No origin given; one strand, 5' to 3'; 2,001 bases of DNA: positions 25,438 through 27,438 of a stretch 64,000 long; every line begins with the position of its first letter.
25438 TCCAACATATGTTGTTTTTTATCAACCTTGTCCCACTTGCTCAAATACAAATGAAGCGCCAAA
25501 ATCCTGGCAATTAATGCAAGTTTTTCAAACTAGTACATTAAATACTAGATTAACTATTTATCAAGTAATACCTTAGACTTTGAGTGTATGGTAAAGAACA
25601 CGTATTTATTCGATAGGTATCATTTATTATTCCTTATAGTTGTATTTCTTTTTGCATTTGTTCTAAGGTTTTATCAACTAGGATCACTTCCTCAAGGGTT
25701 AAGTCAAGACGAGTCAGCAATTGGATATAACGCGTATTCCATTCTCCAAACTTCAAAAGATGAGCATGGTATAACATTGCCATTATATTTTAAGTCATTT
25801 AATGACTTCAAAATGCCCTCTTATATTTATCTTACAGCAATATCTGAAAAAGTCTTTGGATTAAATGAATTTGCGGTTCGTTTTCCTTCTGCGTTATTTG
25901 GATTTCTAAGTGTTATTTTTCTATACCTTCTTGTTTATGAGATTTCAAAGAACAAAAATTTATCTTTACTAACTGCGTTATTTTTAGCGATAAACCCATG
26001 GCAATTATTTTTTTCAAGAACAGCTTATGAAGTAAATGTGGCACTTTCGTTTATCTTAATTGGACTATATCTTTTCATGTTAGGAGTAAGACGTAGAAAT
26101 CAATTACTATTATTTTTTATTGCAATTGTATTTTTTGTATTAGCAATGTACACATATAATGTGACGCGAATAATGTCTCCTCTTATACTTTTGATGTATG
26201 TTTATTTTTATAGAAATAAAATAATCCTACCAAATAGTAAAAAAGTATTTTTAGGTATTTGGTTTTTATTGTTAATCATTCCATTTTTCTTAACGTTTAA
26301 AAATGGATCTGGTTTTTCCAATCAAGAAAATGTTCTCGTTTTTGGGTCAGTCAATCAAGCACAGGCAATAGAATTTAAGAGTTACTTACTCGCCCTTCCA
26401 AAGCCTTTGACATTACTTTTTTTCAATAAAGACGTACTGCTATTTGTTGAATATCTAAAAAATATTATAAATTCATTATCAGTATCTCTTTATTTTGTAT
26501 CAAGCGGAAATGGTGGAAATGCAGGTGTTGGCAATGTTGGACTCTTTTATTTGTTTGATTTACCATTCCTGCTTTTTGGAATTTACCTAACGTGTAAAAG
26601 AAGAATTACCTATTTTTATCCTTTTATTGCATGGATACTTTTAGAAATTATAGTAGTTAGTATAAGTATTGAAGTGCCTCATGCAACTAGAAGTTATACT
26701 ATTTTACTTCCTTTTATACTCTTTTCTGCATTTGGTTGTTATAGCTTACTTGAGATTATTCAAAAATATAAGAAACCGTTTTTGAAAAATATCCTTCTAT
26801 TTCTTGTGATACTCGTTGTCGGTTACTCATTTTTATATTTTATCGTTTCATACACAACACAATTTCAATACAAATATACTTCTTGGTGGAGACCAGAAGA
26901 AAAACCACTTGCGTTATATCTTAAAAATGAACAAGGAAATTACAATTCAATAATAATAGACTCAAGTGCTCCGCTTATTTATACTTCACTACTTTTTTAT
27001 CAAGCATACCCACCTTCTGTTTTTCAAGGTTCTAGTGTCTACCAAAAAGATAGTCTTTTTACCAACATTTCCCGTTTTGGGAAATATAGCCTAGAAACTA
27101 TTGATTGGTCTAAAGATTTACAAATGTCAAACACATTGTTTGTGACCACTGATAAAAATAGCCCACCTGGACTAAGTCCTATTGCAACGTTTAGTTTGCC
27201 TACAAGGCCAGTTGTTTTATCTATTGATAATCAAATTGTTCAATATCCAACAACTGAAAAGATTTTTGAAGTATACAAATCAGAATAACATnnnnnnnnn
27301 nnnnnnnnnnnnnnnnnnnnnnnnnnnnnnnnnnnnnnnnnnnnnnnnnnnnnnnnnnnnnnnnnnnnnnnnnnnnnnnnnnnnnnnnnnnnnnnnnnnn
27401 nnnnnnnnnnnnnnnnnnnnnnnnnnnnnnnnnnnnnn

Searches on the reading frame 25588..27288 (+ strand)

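Call 7: search_protein_families(library=pfam, proteins=[window:25588-27288:+], max_evalue=0.01)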
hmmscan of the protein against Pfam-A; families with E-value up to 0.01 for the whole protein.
window:25588-27288:+ (566 aa): 2 families
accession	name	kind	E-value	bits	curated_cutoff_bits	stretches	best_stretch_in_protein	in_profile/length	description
PF13231.12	PMT_2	-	1.1e-11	45.6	26.1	1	77-233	4-157/160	Dolichyl-phosphate-mannose-protein mannosyltransferase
PF02366.24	PMT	-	1.3e-07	31.9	22.7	1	18-236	2-233/245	Dolichyl-phosphate-mannose-protein mannosyltransferase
